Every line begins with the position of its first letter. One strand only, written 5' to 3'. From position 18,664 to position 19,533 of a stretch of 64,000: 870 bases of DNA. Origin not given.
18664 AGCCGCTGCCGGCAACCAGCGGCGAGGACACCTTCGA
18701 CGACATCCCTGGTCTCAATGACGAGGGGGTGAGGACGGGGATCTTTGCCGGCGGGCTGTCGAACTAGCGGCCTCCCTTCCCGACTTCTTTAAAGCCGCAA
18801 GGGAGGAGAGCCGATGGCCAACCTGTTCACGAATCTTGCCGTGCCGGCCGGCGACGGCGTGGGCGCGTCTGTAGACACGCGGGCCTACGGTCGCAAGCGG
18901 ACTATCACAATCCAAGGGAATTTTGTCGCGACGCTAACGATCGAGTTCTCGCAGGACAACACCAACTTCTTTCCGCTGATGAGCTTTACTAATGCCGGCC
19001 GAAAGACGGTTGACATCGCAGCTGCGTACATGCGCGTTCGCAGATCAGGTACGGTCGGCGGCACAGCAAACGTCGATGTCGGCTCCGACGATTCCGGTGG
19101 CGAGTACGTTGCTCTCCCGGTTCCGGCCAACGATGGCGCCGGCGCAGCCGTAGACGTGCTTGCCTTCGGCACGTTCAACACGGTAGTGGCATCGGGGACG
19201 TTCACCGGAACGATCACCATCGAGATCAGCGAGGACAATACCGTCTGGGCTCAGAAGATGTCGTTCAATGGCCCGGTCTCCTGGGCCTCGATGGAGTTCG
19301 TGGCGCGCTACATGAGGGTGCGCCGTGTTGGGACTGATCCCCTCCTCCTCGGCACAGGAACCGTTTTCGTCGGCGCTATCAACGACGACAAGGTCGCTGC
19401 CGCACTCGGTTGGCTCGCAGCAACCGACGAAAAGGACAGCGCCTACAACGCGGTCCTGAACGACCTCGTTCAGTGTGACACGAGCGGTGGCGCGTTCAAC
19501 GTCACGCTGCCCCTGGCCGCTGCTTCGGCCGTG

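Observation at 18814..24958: Four-member family of modular surface proteins: conserved double beta-domain N-terminus with swapped C-terminal modules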

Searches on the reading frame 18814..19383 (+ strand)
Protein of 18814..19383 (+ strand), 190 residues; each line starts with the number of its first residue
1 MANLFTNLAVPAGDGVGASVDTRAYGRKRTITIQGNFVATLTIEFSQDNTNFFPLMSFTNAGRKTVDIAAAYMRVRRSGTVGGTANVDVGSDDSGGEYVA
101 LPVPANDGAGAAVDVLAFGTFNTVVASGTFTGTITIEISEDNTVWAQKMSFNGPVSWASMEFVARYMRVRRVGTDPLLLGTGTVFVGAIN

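Call 10: find_homologous_proteins(query=A2, max_evalue=0.001)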
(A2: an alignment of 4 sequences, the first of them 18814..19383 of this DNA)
Query A2 (4 sequences) (190 aa, profile of the alignment): 68 proteins with E <= 0.001 among 8000 candidates.
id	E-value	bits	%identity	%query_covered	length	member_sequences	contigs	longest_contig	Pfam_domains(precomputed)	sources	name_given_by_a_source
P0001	3.6e-85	303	51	91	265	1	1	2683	-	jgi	jgi:hypothetical protein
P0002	3.8e-74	267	54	100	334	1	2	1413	-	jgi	jgi:hypothetical protein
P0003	3.6e-73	263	56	91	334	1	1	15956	-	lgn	-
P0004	4.4e-67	244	52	100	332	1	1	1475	-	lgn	-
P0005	1.1e-64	236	57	100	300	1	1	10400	-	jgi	jgi:hypothetical protein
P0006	2.8e-60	221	55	100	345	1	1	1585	-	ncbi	ncbi:MAG: hypothetical protein ACE5LB_18475, partial [Acidiferrobacterales bacterium]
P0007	1.6e-58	216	53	100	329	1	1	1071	-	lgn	-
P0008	3.2e-58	215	54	90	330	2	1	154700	-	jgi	jgi:hypothetical protein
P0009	5.6e-56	207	49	100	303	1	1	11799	-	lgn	-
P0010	4.1e-55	204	54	100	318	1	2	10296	-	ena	-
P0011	8.1e-55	204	50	97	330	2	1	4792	-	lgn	-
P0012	1.7e-54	202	47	100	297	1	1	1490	-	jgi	jgi:hypothetical protein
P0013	7.8e-54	200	50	100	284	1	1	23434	-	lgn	-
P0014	1.7e-52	196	50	92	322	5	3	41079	-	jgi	jgi:hypothetical protein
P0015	6.6e-52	194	50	100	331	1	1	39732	-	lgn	-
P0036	9.4e-41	158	40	100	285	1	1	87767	-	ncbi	-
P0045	1.4e-35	141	37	98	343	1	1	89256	PF26209.2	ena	-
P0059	8.1e-29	119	37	99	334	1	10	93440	-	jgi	jgi:hypothetical protein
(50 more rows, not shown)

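Call 11: search_solved_structures(query=A2, max_evalue=10, show_alignments=2)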
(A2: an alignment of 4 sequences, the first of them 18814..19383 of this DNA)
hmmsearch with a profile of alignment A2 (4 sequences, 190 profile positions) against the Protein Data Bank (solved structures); distinct sequences matched with E-value up to 10: 9.
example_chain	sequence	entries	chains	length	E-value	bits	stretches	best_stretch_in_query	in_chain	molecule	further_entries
3iy5_A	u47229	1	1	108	0.18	14.8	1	129-181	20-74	antibody fragment IGG2A (light chain)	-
6n4q_I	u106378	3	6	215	0.33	13.9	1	129-181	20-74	Fab light chain | Fab 7A9 light chain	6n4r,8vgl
6erj_A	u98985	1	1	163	0.63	13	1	30-115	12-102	Type-1 fimbrial protein, a chain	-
6erj_B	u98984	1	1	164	0.64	12.9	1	29-115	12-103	Type-1 fimbrial protein, a chain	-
1aif_L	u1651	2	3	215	0.67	12.9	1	129-181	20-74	ANTI-IDIOTYPIC FAB 409.5.3 (IGG2A) FAB (LIGHT CHAIN) | ANTI-IDIOTYPIC FAB 409.5.3 (IGG2A)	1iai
5d8j_L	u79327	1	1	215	0.67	12.9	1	129-181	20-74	HA3 Fab Light Chain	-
8zpp_L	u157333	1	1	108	0.73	12.8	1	129-182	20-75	variable light chain of ORB10 Fab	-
3f2z_A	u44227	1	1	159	1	12.3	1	133-168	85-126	uncharacterized protein BF3579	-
4a42_A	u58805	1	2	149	1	12.3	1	124-154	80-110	ALPHA-N-ACETYLGLUCOSAMINIDASE FAMILY PROTEIN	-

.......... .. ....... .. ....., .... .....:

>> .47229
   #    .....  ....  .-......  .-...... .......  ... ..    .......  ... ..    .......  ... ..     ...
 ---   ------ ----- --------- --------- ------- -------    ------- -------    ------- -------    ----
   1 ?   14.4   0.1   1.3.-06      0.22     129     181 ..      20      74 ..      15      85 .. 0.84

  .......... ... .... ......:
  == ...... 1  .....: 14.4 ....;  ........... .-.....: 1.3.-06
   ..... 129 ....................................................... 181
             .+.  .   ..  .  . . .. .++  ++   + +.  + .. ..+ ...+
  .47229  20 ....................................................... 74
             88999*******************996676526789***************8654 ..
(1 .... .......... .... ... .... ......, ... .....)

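Call 21: find_encoding_contigs(protein=P0008, flank=10000, max_places=2)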
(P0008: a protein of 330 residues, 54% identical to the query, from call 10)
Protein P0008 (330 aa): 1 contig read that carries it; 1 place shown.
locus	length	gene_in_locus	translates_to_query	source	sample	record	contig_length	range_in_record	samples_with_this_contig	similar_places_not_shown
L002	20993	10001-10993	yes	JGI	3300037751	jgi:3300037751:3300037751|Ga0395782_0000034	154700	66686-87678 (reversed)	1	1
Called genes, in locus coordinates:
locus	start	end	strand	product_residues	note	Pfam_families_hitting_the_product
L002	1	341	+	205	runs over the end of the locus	-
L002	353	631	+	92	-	PF26760:Lockin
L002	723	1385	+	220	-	-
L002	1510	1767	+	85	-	-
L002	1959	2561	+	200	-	-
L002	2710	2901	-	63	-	-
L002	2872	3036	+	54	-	-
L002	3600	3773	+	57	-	-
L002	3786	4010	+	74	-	-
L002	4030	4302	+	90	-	-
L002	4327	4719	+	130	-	-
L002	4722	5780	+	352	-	-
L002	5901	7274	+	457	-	-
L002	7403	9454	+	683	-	-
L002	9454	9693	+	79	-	-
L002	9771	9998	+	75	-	-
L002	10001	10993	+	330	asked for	-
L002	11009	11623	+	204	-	-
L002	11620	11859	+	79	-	-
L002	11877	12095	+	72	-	-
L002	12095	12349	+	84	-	-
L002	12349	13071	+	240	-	-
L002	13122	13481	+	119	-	-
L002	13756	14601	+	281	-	-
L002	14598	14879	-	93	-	-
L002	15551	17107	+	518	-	-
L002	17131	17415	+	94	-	-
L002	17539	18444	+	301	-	-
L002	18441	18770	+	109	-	-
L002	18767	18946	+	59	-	-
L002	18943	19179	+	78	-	-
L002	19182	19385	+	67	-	-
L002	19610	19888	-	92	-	-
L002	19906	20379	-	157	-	-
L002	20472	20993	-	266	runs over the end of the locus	PF13223:DUF4031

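Call 22: find_encoding_contigs(protein=P0059, flank=10000, max_places=2)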
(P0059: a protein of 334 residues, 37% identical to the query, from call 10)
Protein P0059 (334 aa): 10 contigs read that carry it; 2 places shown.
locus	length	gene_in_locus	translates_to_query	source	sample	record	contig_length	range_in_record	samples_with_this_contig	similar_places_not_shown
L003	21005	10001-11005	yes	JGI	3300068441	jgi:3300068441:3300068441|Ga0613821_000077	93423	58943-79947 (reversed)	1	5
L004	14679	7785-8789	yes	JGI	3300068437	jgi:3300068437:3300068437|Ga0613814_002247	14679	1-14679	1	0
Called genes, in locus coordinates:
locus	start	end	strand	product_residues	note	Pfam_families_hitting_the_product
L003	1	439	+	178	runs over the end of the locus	-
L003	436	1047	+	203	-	-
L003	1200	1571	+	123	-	-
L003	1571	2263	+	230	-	-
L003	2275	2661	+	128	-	-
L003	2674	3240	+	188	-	-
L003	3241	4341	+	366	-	-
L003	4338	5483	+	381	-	-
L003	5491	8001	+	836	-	PF12708:Pect-lyase_RHGA_epim, PF22842:Pel9A-like_beta_helix (faint), PF13229:Beta_helix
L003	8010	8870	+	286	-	-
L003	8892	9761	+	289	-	-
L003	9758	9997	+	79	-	-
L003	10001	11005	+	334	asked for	-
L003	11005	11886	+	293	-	-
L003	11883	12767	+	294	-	-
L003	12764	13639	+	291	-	-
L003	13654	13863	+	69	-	-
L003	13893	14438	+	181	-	-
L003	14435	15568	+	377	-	PF13692:Glyco_trans_1_4 (weak)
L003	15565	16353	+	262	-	-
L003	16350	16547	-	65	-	-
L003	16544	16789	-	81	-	-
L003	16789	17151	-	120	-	-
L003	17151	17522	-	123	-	-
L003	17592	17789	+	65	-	-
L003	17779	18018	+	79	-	-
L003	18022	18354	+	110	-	-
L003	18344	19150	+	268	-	-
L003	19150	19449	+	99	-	-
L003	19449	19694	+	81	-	-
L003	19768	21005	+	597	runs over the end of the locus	PF01935:DUF87 (weak), PF13401:AAA_22 (faint)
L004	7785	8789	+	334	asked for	-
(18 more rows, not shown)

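Call 34: search_dna_similar(query=window:18814-19383:+, collection=phages, mode=protein, max_evalue=0.01, max_rows=30)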
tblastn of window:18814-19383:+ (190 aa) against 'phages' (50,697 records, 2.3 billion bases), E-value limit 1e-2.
No match.

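Call 35: find_related_loci(query=A2, collection=viral_contigs, flank=10000)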
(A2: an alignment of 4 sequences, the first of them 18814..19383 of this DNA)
Query A2 (190 aa) in viral_contigs; peptide patterns used: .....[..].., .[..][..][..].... (x = any residue, [..] = any of these).
246 stretches matched a pattern; 1 encode a relative of the query (tblastn E <= 1e-3); 1 distinct loci.
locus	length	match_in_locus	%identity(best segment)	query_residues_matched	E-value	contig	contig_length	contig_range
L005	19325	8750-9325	44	1-189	1e-40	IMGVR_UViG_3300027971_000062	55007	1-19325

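Call 64: search_protein_families(library=pfam, proteins=[L005:8750-11533:+, L003:5491-8001:+], max_evalue=0.01)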
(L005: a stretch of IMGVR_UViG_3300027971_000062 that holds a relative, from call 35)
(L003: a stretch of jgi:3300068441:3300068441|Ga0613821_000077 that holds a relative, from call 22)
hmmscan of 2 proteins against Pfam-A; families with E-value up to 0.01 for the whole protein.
L005:8750-11533:+ (927 aa): 0 families

L003:5491-8001:+ (836 aa): 3 families
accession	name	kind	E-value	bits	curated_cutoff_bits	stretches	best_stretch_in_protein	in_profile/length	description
PF12708.12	Pect-lyase_RHGA_epim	-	1.3e-20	74.6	27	1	234-492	1-202/213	Rhamnogalacturonase A/epimerase, pectate lyase-like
PF13229.12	Beta_helix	-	8.3e-10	38.9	25.9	1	332-420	55-137/158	Right handed beta helix region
PF05048.19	NosD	-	0.00063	19.7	23.6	0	352-523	18-170/212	Periplasmic copper-binding protein (NosD)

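Call 93: search_protein_families(library=pfam, proteins=[L003:19768-21003:+, L002:12349-13071:+], max_evalue=0.01)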
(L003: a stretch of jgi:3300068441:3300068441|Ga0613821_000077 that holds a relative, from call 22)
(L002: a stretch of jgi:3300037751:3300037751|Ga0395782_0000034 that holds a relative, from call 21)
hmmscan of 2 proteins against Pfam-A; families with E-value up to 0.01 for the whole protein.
L003:19768-21003:+ (412 aa): 8 families
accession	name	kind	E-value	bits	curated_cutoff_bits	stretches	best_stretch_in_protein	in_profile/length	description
PF01935.23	DUF87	-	2.7e-07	31.4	23.2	1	23-78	12-68/220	Helicase HerA, central domain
PF13401.12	AAA_22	-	4.4e-06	27.5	27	1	40-165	10-100/130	AAA domain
PF13481.12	AAA_25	-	0.00019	21.6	27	0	106-166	105-165/195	AAA domain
PF05707.18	Zot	-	0.00025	21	20.3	1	146-201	83-139/197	Zonular occludens toxin (Zot)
PF04508.17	Pox_A_type_inc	-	0.0025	18.1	21.4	0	301-313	2-14/23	Viral A-type inclusion protein repeat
PF09730.14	BicD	-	0.0026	16.4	27.9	1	333-400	265-331/718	Microtubule-associated protein Bicaudal-D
PF13191.12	AAA_16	-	0.0031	18.5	32.6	1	39-162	28-150/167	AAA ATPase domain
PF04102.17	SlyX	-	0.0096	17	30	0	331-377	2-48/67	SlyX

L002:12349-13071:+ (240 aa): 0 families

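Call 95: find_encoding_contigs(protein=P0036, flank=10000, max_places=1)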
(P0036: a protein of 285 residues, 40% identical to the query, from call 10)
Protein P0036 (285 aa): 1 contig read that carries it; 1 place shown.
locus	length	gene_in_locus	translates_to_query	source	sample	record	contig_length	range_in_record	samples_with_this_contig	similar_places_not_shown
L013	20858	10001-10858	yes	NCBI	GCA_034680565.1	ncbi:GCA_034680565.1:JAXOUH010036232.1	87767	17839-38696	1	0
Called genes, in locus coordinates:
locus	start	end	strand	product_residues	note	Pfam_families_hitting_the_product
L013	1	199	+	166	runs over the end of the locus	-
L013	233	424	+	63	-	PF07411:DUF1508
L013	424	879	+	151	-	-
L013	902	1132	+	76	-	-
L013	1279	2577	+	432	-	-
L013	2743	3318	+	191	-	-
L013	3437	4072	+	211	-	-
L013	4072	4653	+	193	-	-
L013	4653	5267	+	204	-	-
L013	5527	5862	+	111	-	-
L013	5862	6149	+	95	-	-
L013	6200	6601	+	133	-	-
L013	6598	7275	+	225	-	-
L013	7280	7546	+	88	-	-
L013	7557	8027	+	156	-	-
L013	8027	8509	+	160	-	-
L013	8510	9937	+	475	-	-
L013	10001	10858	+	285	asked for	-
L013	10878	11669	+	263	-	-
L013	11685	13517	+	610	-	PF12708:Pect-lyase_RHGA_epim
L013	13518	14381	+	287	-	-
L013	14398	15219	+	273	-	-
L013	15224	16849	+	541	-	PF13229:Beta_helix (faint)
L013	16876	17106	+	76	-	-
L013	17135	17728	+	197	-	-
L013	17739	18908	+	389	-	-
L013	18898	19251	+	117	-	-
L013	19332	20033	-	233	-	-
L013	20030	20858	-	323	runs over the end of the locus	-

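Call 96: find_encoding_contigs(protein=P0045, flank=10000, max_places=1)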
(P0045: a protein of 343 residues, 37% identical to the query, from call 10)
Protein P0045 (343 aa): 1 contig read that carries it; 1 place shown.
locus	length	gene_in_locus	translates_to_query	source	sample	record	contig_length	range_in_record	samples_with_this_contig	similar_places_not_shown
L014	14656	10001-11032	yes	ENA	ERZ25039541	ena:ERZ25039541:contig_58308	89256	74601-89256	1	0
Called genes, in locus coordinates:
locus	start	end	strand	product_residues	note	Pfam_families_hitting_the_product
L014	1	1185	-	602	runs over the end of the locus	PF18158:AidB_N, PF02770:Acyl-CoA_dh_M, PF00441:Acyl-CoA_dh_1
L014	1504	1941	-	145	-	PF00440:TetR_N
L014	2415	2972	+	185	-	PF06197:DUF998 (weak)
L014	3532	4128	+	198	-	PF00664:ABC_membrane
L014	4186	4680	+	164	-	PF00005:ABC_tran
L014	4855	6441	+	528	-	-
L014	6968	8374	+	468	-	-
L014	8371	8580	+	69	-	-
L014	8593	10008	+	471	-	-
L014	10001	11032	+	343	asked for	PF26209:Phage_phiTE_241_C (weak)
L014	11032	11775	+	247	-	-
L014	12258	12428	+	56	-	-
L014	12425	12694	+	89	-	-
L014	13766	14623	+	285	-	PF08241:Methyltransf_11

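Call 98: search_protein_families(library=phrogs, proteins=[L014:4855-6441:+, L014:6968-8374:+, L014:8593-10008:+, L014:10001-11032:+, L014:11032-11775:+, L013:8510-9937:+, L013:10878-11669:+, L013:14398-15219:+, L013:15224-16849:+, L013:11685-13517:+], max_evalue=0.001)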
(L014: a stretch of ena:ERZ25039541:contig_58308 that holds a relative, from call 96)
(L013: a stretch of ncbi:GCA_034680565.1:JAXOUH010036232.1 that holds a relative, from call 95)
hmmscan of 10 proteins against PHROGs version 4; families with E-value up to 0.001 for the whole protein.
L014:4855-6441:+ (528 aa): 0 families

L014:6968-8374:+ (468 aa): 0 families

L014:8593-10008:+ (471 aa): 0 families

L014:10001-11032:+ (343 aa): 1 family
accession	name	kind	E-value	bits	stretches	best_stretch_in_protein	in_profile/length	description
phrog_4757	-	unknown function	6.7e-07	29.8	1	243-339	255-354/359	-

L014:11032-11775:+ (247 aa): 0 families

L013:8510-9937:+ (475 aa): 0 families

L013:10878-11669:+ (263 aa): 0 families

L013:14398-15219:+ (273 aa): 0 families

L013:15224-16849:+ (541 aa): 0 families

L013:11685-13517:+ (610 aa): 4 families
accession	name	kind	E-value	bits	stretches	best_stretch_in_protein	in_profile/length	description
phrog_18522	-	tail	7.1e-31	108.2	1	204-427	172-401/612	tail protein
phrog_14558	-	tail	9.1e-07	28.5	1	106-285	11-187/740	tail spike protein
phrog_22767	-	head and packaging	8.8e-06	25.7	1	204-314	25-129/446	virion structural protein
phrog_20911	-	tail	2.6e-05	24.1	1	196-257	155-214/654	tail spike protein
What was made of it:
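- PHROG tail protein, 7e-31 (L013, 610 aa) (call 98).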

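Call 108: search_dna_similar(query=L014:4855-6441:+, collection=phages, mode=protein, max_evalue=0.001, max_rows=8)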
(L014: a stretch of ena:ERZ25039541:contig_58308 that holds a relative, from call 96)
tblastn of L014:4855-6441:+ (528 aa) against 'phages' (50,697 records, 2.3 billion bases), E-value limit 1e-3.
Records with a match: 1; places in all: 1; records where one place covers at least 80% of the query: 0.
Best place of each record, by identity: <60% 1.
By first word of the organism name: Bacteriophage 1.
By host as written in the record: - 1.
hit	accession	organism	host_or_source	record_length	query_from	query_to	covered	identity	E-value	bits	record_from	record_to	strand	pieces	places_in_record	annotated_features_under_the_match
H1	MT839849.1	Bacteriophage sp.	human fecal samples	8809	1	128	24%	39.5%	2e-18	95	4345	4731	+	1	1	record has no annotation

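Call 109: search_dna_similar(query=L014:6968-8374:+, collection=phages, mode=protein, max_evalue=0.001, max_rows=8)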
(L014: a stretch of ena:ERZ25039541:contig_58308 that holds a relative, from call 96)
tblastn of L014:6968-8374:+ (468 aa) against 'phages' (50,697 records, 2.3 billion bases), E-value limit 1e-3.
No match.
